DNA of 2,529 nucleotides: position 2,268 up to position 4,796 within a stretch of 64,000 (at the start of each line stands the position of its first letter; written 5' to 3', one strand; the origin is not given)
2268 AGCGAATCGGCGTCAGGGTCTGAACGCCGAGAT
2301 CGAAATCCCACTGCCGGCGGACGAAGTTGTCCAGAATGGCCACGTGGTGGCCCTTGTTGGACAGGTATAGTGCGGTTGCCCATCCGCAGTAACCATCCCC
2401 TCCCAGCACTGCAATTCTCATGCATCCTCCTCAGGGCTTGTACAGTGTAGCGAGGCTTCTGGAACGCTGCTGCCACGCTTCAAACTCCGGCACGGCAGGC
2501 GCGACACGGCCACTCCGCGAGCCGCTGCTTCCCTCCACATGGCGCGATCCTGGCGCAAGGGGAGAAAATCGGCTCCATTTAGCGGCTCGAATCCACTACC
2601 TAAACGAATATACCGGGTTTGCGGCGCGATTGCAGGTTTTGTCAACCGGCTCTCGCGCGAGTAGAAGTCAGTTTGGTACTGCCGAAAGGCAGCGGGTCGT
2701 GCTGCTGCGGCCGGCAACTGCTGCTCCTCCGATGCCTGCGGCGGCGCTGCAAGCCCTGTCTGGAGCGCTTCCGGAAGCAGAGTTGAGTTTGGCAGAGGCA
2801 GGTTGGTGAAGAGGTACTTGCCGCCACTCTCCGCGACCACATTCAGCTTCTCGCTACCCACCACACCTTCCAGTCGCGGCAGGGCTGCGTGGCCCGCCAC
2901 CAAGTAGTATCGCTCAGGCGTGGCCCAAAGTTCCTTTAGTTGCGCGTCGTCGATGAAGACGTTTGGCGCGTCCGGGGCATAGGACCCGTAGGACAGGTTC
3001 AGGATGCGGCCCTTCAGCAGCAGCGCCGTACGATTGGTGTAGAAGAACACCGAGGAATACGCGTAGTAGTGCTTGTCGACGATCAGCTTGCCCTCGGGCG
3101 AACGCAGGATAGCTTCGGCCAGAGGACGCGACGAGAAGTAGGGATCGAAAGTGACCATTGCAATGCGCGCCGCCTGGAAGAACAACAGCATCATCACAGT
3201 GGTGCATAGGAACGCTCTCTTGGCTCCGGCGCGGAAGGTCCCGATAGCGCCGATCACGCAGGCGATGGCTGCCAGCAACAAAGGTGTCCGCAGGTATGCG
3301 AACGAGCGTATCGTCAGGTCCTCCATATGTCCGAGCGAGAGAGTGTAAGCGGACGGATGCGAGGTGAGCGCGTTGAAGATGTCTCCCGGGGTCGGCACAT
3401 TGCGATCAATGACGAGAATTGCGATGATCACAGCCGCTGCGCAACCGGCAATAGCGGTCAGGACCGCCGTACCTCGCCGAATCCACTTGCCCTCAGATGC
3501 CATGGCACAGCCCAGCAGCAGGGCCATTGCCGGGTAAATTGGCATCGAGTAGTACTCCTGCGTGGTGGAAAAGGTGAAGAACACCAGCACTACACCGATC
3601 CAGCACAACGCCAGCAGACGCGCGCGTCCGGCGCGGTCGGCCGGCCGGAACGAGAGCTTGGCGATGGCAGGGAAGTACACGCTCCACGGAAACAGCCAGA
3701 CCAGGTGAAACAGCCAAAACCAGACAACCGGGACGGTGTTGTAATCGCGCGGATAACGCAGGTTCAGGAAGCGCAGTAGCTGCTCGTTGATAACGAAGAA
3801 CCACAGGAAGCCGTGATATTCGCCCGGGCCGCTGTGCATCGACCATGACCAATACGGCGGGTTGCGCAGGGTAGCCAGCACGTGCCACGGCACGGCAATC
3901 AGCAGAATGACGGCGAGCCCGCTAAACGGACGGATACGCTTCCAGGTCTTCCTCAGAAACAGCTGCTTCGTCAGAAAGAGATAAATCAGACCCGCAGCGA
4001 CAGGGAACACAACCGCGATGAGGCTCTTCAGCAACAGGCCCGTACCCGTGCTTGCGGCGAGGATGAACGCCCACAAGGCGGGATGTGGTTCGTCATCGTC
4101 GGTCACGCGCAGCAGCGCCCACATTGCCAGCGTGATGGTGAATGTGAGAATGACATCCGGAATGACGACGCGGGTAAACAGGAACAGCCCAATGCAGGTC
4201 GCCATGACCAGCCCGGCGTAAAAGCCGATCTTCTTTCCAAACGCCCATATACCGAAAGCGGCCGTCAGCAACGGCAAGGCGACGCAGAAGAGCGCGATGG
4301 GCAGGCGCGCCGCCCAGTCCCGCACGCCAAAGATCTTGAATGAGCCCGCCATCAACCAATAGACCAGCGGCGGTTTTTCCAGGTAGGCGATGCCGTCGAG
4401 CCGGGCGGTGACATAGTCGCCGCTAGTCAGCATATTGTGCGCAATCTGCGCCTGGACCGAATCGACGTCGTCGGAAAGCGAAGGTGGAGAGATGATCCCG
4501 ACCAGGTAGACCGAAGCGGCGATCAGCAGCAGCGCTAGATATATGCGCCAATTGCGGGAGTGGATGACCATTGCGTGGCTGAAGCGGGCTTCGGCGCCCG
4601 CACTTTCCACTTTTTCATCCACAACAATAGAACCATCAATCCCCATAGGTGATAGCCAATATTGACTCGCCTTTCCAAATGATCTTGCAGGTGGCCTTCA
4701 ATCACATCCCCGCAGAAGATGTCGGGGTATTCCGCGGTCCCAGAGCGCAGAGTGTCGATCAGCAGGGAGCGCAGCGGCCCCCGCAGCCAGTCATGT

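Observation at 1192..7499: UDP-sulfoquinovose synthase translationally coupled to an ArnT/PMT-like GT-C transferase, an AsnB-type amidotransferase and an ArnE/F-like membrane pair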

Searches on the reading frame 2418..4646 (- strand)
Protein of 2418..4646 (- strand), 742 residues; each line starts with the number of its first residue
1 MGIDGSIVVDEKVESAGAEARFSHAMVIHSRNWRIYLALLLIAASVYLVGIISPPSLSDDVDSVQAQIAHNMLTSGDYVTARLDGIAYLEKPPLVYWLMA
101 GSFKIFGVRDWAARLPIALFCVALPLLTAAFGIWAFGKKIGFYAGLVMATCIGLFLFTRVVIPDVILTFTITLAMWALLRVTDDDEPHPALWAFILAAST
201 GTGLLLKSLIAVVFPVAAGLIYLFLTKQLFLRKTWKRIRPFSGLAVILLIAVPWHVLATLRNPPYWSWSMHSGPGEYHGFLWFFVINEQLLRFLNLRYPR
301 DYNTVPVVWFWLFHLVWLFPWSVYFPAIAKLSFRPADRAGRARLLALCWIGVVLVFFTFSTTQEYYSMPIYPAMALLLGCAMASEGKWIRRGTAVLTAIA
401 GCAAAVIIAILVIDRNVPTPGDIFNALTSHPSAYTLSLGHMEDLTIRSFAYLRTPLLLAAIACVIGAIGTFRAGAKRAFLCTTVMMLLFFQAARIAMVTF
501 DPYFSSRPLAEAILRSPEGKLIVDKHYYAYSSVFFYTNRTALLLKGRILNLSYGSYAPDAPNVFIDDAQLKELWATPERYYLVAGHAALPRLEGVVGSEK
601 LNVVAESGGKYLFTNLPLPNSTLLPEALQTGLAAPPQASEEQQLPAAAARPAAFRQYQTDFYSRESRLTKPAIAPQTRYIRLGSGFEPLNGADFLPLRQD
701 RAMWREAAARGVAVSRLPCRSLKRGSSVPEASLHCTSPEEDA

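Call 3: search_protein_families(library=pfam, proteins=[window:2418-4646:-], max_evalue=0.01)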
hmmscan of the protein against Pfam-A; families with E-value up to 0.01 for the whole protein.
window:2418-4646:- (742 aa): 1 family
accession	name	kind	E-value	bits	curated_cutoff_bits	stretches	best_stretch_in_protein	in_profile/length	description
PF13231.12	PMT_2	-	1.4e-17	64.8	26.1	1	91-254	2-157/160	Dolichyl-phosphate-mannose-protein mannosyltransferase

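Call 4: search_protein_families(library=ncbifam, proteins=[window:2418-4646:-], max_evalue=0.01)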
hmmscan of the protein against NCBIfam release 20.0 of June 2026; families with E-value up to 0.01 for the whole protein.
window:2418-4646:- (742 aa): 2 families
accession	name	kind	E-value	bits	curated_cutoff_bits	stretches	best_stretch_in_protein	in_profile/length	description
NF009784.2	PRK13279.1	equivalog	3.5e-21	75.4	567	1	43-413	14-365/539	lipid IV(A) 4-amino-4-deoxy-L-arabinosyltransferase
TIGR03663.1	TIGR03663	subfamily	5.8e-06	25.6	126.25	1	62-235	28-194/435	flippase activity-associated protein Agl23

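Call 9: find_related_loci(query=window:2418-4571:-, collection=genome_contigs, flank=10000)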
Query window:2418-4571:- (717 aa) in genome_contigs; peptide patterns used: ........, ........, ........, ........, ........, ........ (x = any residue, [..] = any of these).
155 stretches matched a pattern; 70 encode a relative of the query (tblastn E <= 1e-3); 70 distinct loci.
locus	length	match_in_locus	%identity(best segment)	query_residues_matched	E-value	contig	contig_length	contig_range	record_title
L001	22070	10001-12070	73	3-717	0e+0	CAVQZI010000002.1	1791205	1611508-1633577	MAG: uncultured Acidobacteriaceae bacterium isolate MFD10071.bin.1.10 genome assembly, contig: contig_45535, whole genom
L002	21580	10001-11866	76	3-627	0e+0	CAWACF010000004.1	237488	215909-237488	MAG: uncultured Acidobacteriaceae bacterium isolate MFD09495.bin.1.45 genome assembly, contig: contig_13185, whole genom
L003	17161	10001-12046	70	3-668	0e+0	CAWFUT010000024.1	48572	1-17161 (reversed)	MAG: uncultured Acidobacteriaceae bacterium isolate MFD09495.bin.1.128 genome assembly, contig: contig_22378, whole geno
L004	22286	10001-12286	73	3-717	0e+0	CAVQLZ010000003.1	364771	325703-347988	MAG: uncultured Acidobacteriaceae bacterium isolate MFD04463.bin.1.282 genome assembly, contig: contig_20956, whole geno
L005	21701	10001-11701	77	29-595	0e+0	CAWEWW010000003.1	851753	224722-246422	MAG: uncultured Acidobacteriaceae bacterium isolate MFD05512.bin.1.252 genome assembly, contig: contig_16555, whole geno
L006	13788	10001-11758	69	9-594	0e+0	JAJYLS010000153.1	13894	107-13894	MAG: Acidobacteria bacterium isolate DBS2-1.bin87 NODE_8136_length_13894_cov_1.323890, whole genome shotgun sequence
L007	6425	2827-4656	67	10-616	0e+0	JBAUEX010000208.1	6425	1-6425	MAG: Candidatus Acidiferrales bacterium isolate MFD10991_ilm_asm_bin22 k127_102735, whole genome shotgun sequence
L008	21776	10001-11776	68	5-596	0e+0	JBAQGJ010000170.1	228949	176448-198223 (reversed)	MAG: Candidatus Acidiferrales bacterium isolate MFD09291_ilm_asm_bin33 k127_170421, whole genome shotgun sequence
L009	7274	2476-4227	69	10-593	0e+0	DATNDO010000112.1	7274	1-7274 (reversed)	MAG TPA_asm: Candidatus Angelobacter sp. isolate SMAG_U11244 k141_2083823, whole genome shotgun sequence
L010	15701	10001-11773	67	5-595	0e+0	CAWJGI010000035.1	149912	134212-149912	MAG: uncultured Acidobacteriota bacterium isolate MFD09222.bin.2.11 genome assembly, contig: contig_37592, whole genome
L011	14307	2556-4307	68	10-593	0e+0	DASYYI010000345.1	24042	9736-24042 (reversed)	MAG TPA_asm: Candidatus Acidiferrales bacterium isolate SMAG_U6331 k141_17119, whole genome shotgun sequence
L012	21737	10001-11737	68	18-596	0e+0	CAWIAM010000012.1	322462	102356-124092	MAG: uncultured Acidobacteriota bacterium isolate MFD01248.bin.2.68 genome assembly, contig: contig_23467, whole genome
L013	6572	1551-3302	68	10-593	0e+0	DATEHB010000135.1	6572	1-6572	MAG TPA_asm: Candidatus Acidiferrales bacterium isolate SMAG_U8800 k141_838732, whole genome shotgun sequence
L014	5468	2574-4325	70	10-593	0e+0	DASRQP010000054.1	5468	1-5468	MAG TPA_asm: Candidatus Acidiferrales bacterium isolate SMAG_U4200 k141_1852902, whole genome shotgun sequence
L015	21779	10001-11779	66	9-602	0e+0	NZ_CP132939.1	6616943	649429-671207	Tunturiibacter gelidiferens strain M8UP28 chromosome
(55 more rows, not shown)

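Call 17: search_protein_families(library=pfam, proteins=[L001:15585-16754:-], max_evalue=0.01)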
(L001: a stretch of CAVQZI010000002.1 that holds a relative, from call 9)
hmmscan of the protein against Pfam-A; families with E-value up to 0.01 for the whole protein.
L001:15585-16754:- (389 aa): 4 families
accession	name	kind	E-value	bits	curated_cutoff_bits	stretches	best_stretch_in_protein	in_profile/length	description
PF13506.12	Glyco_transf_21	-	5.6e-32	111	21.7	1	99-271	1-172/174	Glycosyl transferase family 21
PF13641.12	Glyco_tranf_2_3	-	2e-16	61.1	27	1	67-272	23-228/230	Glycosyltransferase like family 2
PF13632.12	Glyco_trans_2_3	-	1.2e-09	38.7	27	1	134-317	3-193/198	Glycosyl transferase family group 2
PF00535.33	Glycos_transf_2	-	5.2e-05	23.7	23.3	1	62-172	15-121/168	Glycosyl transferase family 2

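Call 18: search_protein_families(library=ncbifam, proteins=[L001:15585-16754:-], max_evalue=0.01)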
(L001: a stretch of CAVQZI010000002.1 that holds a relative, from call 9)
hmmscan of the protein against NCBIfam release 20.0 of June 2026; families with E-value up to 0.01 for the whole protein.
L001:15585-16754:- (389 aa): 3 families
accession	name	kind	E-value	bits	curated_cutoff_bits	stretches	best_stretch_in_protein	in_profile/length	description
TIGR03472.1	HpnI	equivalog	4.8e-81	272.5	310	1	8-374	7-366/373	bacteriohopanetetrol glucosamine biosynthesis glycosyltransferase HpnI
NF038299.1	EPS_HpsN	equivalog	0.0041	16.1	425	1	47-210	3-164/317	hormogonium polysaccharide biosynthesis glycosyltransferase HpsN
TIGR04242.1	nodulat_NodC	equivalog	0.0082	15.1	550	0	12-174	15-177/395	chitooligosaccharide synthase NodC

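Call 26: search_solved_structures(query=window:2418-4571:-, show_alignments=2, max_evalue=0.01)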
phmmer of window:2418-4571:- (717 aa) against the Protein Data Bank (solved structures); distinct sequences matched with E-value up to 0.01: 1.
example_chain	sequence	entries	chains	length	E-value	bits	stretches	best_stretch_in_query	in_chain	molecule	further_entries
5ezm_A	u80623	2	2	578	1.7e-20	76.1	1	18-387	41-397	4-amino-4-deoxy-L-arabinose transferase or related glycosyltransferases of PMT family | 4-amino-4-deoxy-L-arabinose (L-Ara4N) transferase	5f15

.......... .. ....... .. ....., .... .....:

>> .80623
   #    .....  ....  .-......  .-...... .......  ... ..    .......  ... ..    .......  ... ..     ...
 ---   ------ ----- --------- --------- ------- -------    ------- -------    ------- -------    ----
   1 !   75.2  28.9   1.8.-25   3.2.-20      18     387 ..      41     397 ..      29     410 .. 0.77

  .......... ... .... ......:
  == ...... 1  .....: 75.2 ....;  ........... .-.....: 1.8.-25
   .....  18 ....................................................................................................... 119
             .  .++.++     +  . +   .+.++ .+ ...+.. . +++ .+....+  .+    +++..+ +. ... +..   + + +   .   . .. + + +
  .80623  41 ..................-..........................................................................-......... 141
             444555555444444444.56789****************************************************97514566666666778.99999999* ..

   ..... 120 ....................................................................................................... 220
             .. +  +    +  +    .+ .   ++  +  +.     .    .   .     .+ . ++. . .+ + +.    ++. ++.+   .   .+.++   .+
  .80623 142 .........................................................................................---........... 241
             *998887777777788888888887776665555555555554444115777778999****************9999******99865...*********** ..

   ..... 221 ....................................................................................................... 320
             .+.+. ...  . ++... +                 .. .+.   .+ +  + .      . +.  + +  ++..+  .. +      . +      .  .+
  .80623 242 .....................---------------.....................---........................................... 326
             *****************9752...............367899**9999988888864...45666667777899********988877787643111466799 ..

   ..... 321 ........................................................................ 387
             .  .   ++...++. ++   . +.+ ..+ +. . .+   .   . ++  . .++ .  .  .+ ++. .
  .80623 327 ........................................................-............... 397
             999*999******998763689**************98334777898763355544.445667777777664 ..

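Call 32: search_solved_structures(query=L001:15585-16754:-, max_evalue=1, show_alignments=1)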
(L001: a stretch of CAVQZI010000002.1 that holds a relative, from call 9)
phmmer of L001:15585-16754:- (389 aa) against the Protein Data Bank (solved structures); distinct sequences matched with E-value up to 1: 10.
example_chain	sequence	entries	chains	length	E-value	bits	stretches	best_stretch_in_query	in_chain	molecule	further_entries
26qs_A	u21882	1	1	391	6.2e-25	91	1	18-273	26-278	Ceramide glucosyltransferase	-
26qf_A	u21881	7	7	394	6.3e-25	91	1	18-273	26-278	Ceramide glucosyltransferase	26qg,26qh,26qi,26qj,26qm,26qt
5awn_L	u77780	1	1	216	0.46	12.4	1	154-206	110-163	Light chain of 3BC176 Fab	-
2j6e_L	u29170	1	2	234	0.51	12.2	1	157-211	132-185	IGM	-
1mcw_W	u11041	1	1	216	0.66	11.9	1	154-206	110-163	IMMUNOGLOBULIN WEIR (LIGHT CHAIN)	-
4gsd_L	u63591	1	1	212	0.75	11.7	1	154-206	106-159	H5.3 Fab Light Chain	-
9q09_E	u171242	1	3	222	0.84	11.5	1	147-210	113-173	Ab76 Fab light chain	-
2h3n_B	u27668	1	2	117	0.92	11.4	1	157-212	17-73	Ig lambda-5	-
2b0s_L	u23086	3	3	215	0.98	11.3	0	136-210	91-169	Fab 2219, light chain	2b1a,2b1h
2h32_B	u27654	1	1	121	0.99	11.3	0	157-212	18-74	Immunoglobulin omega chain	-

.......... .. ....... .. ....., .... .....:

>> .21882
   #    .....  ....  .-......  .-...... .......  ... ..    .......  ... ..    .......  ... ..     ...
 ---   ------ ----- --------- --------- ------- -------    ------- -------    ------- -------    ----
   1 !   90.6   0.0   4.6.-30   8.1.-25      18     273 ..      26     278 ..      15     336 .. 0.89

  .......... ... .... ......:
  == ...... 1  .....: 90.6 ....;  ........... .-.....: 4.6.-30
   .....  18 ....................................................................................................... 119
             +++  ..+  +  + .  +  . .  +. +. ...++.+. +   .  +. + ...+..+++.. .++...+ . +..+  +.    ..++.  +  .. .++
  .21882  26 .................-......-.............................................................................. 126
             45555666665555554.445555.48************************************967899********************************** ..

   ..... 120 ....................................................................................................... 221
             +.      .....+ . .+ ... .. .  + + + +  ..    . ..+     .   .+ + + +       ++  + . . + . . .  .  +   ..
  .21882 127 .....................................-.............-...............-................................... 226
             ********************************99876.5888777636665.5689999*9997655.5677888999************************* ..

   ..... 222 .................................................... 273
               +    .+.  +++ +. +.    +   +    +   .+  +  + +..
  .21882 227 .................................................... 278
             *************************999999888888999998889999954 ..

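Call 43: find_related_loci(query=L001:15585-16754:-, collection=genome_contigs, flank=10000)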
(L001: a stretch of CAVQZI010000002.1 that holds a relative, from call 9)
Query L001:15585-16754:- (389 aa) in genome_contigs; peptide patterns used: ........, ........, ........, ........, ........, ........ (x = any residue, [..] = any of these).
600 stretches matched a pattern (row limit reached: there are more); 562 encode a relative of the query (tblastn E <= 1e-3); the best 80 are kept; 80 distinct loci.
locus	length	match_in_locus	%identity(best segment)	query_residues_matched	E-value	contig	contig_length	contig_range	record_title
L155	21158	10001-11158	91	4-389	0e+0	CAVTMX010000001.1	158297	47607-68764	MAG: uncultured Acidobacteriaceae bacterium isolate MFD02248.bin.2.133 genome assembly, contig: contig_12769, whole geno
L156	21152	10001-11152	88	6-389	0e+0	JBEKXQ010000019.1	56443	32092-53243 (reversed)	MAG: Candidatus Korobacteraceae bacterium isolate SPRUCE 655 SPRUCE_655_19, whole genome shotgun sequence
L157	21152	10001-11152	88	6-389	0e+0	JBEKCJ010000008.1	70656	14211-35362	MAG: Candidatus Korobacteraceae bacterium isolate SPRUCE 157 SPRUCE_157_8, whole genome shotgun sequence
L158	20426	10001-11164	87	1-389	0e+0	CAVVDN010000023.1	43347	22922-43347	MAG: uncultured Acidobacteriaceae bacterium isolate MFD02248.bin.2.85 genome assembly, contig: contig_57516, whole genom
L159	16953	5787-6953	85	1-389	0e+0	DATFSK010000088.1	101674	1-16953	MAG TPA_asm: Terriglobales bacterium isolate SMAG_U9382 k141_3889614, whole genome shotgun sequence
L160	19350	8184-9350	84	1-389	0e+0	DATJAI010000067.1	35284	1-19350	MAG TPA_asm: Candidatus Binatia bacterium isolate SMAG_U15323 k141_3400237, whole genome shotgun sequence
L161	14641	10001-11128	87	6-381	0e+0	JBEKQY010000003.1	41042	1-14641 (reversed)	MAG: Candidatus Korobacteraceae bacterium isolate SPRUCE 499 SPRUCE_499_3, whole genome shotgun sequence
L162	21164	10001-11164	84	1-389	0e+0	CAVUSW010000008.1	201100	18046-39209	MAG: uncultured Acidobacteriaceae bacterium isolate MFD00964.bin.2.181 genome assembly, contig: contig_40248, whole geno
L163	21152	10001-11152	87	6-389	0e+0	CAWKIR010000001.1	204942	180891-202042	MAG: uncultured Acidobacteriaceae bacterium isolate MFD01716.bin.2.87 genome assembly, contig: contig_16710, whole genom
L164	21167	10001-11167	83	1-389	0e+0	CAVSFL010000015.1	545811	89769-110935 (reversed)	MAG: uncultured Acidobacteriaceae bacterium isolate MFD01828.bin.1.14 genome assembly, contig: contig_5990, whole genome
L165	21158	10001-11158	84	1-386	0e+0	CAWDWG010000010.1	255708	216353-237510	MAG: uncultured Acidobacteriaceae bacterium isolate MFD05705.bin.1.45 genome assembly, contig: contig_83136, whole genom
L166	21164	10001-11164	84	1-389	0e+0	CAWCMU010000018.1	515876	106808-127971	MAG: uncultured Acidobacteriaceae bacterium isolate MFD05502.bin.1.220 genome assembly, contig: contig_23995, whole geno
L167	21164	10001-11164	84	1-389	0e+0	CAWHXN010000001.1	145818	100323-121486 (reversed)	MAG: uncultured Acidobacteriaceae bacterium isolate MFD00731.bin.1.235 genome assembly, contig: contig_100171, whole gen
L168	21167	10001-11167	82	1-389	0e+0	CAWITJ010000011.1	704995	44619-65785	MAG: uncultured Acidobacteriaceae bacterium isolate MFD09671.bin.1.182 genome assembly, contig: contig_9461, whole genom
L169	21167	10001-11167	81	1-389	0e+0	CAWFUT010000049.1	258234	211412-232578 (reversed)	MAG: uncultured Acidobacteriaceae bacterium isolate MFD09495.bin.1.128 genome assembly, contig: contig_9730, whole genom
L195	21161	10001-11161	68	1-385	0e+0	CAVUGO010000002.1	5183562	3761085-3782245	MAG: uncultured Acidobacteriota bacterium isolate MFD02248.bin.1.141 genome assembly, contig: contig_3779, whole genome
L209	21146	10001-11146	67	1-380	1e-176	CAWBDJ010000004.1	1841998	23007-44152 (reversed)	MAG: uncultured Acidobacteriaceae bacterium isolate MFD09603.bin.1.271 genome assembly, contig: contig_1873, whole genom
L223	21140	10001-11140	59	6-385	5e-161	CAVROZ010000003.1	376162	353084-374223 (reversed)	MAG: Candidatus Acidoferrales bacterium isolate MFD01138.bin.1.51 genome assembly, contig: contig_25396, whole genome sh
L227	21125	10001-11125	62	6-380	1e-159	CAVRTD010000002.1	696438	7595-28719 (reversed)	MAG: Terriglobia bacterium isolate MFD05513.bin.1.273 genome assembly, contig: contig_12828, whole genome shotgun sequen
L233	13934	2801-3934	61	6-382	2e-153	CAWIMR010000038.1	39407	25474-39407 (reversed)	MAG: uncultured Acidobacteriaceae bacterium isolate MFD05377.bin.2.25 genome assembly, contig: contig_80514, whole genom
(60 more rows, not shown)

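Call 64: find_homologous_proteins(query=L001:15585-16754:-, max_evalue=1e-10)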
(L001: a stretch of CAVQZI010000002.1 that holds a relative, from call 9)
Query L001:15585-16754:- (389 aa): 5253 proteins with E <= 1e-10 among 8000 candidates; the best 120 are listed.
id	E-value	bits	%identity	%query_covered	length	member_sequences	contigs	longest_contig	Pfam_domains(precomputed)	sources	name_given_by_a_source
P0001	1.1e-249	846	93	100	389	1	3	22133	PF13632.13,PF13506.14,PF13641.13,PF00535.33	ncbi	-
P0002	3.7e-249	844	92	100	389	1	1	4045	PF13632.13,PF13506.14,PF13641.13,PF00535.33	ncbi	-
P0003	2.2e-245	832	90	100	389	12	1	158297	PF13632.13,PF13506.14,PF13641.13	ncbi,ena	-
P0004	4.3e-243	824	90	100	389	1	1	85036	PF13632.13,PF13506.14,PF13641.13,PF00535.33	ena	-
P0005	3.3e-242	821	91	98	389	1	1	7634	PF13632.13,PF13506.14,PF13641.13,PF00535.33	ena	-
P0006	4.1e-242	821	89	100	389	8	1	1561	PF13632.13,PF13506.14,PF13641.13,PF00535.33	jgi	jgi:ceramide glucosyltransferase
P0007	1.3e-241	819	89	100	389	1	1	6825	PF13632.13,PF13506.14,PF13641.13,PF00535.33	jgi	jgi:ceramide glucosyltransferase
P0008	1.4e-241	819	90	100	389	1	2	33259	PF13632.13,PF13506.14,PF13641.13,PF00535.33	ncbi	-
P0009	2.9e-240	815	88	100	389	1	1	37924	PF13632.13,PF13506.14,PF13641.13,PF00535.33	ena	-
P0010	1.1e-238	810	88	100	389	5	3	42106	PF13632.13,PF13506.14,PF13641.13,PF00535.33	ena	-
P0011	1.9e-237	806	88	100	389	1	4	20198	PF13632.13,PF13506.14,PF13641.13,PF00535.33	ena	-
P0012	2.6e-237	805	88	100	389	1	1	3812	PF13632.13,PF13506.14,PF13641.13,PF00535.33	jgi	-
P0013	3.0e-237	805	88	100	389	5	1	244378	PF13632.13,PF13506.14,PF13641.13,PF00535.33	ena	-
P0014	4.8e-237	804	88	100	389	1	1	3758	PF13632.13,PF13506.14,PF13641.13,PF00535.33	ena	-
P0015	5.4e-237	804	88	100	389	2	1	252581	PF13632.13,PF13506.14,PF13641.13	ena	-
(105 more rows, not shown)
